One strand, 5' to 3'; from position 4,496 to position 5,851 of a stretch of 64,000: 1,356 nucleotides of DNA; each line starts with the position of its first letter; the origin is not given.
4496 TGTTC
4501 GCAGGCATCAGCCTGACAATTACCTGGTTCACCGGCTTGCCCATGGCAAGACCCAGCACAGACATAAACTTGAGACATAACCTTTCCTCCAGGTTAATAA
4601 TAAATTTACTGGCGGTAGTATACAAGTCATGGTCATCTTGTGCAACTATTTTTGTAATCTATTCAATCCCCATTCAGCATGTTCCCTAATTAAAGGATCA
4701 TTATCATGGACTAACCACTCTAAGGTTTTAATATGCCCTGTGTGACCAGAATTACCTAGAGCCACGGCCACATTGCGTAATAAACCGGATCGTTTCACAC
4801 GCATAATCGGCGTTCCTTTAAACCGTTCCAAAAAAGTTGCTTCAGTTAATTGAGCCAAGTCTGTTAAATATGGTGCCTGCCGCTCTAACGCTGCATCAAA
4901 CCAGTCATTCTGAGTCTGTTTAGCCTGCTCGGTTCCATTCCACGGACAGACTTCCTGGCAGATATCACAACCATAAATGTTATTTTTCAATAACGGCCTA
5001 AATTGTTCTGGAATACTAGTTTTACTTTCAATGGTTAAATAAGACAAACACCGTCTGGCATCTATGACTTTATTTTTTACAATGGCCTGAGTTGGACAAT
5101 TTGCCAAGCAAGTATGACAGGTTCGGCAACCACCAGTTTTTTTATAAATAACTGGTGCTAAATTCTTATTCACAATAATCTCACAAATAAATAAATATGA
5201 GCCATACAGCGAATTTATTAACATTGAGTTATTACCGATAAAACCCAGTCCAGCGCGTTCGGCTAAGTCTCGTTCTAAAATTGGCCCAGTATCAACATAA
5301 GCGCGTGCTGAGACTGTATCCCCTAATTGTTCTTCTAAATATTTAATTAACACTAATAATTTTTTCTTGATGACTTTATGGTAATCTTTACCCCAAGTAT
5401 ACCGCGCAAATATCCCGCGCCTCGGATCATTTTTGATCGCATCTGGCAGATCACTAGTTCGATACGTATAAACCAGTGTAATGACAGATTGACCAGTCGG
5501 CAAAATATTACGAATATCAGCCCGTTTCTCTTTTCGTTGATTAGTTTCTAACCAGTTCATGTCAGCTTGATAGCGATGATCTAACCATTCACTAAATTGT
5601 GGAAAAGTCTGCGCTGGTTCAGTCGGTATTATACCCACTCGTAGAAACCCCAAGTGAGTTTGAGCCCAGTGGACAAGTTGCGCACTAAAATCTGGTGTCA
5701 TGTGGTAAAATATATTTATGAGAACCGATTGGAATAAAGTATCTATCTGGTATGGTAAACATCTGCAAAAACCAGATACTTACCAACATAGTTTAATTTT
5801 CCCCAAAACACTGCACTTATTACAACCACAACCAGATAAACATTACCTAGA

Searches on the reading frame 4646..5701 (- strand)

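Call 12: search_protein_families(library=pfam, proteins=[window:4646-5701:-], max_evalue=0.001)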
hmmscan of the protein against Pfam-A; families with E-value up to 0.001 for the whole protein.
window:4646-5701:- (351 aa): 7 families
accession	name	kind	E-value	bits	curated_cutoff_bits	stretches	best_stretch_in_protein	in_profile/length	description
PF13484.11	Fer4_16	-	5.1e-21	75.6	30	1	192-255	2-66/66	4Fe-4S double cluster binding domain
PF08331.15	QueG_DUF1730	-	4.7e-19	68.5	25.1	1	60-138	1-77/77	Epoxyqueuosine reductase QueG, DUF1730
PF12838.12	Fer4_7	-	2.4e-05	25.2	27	1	192-255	2-51/52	4Fe-4S dicluster domain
PF13237.11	Fer4_10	-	0.00011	22.5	25.5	0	186-214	3-33/53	4Fe-4S dicluster domain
PF13187.11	Fer4_9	-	0.0003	21.2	27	0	180-207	21-52/52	4Fe-4S dicluster domain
PF25160.1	LdpA_Fe-S-bd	-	0.00031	20.9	27.6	0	238-259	24-45/49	LdpA Fe-S cluster-binding domain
PF14697.11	Fer4_21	-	0.00067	20.2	35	0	217-254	13-53/59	4Fe-4S dicluster domain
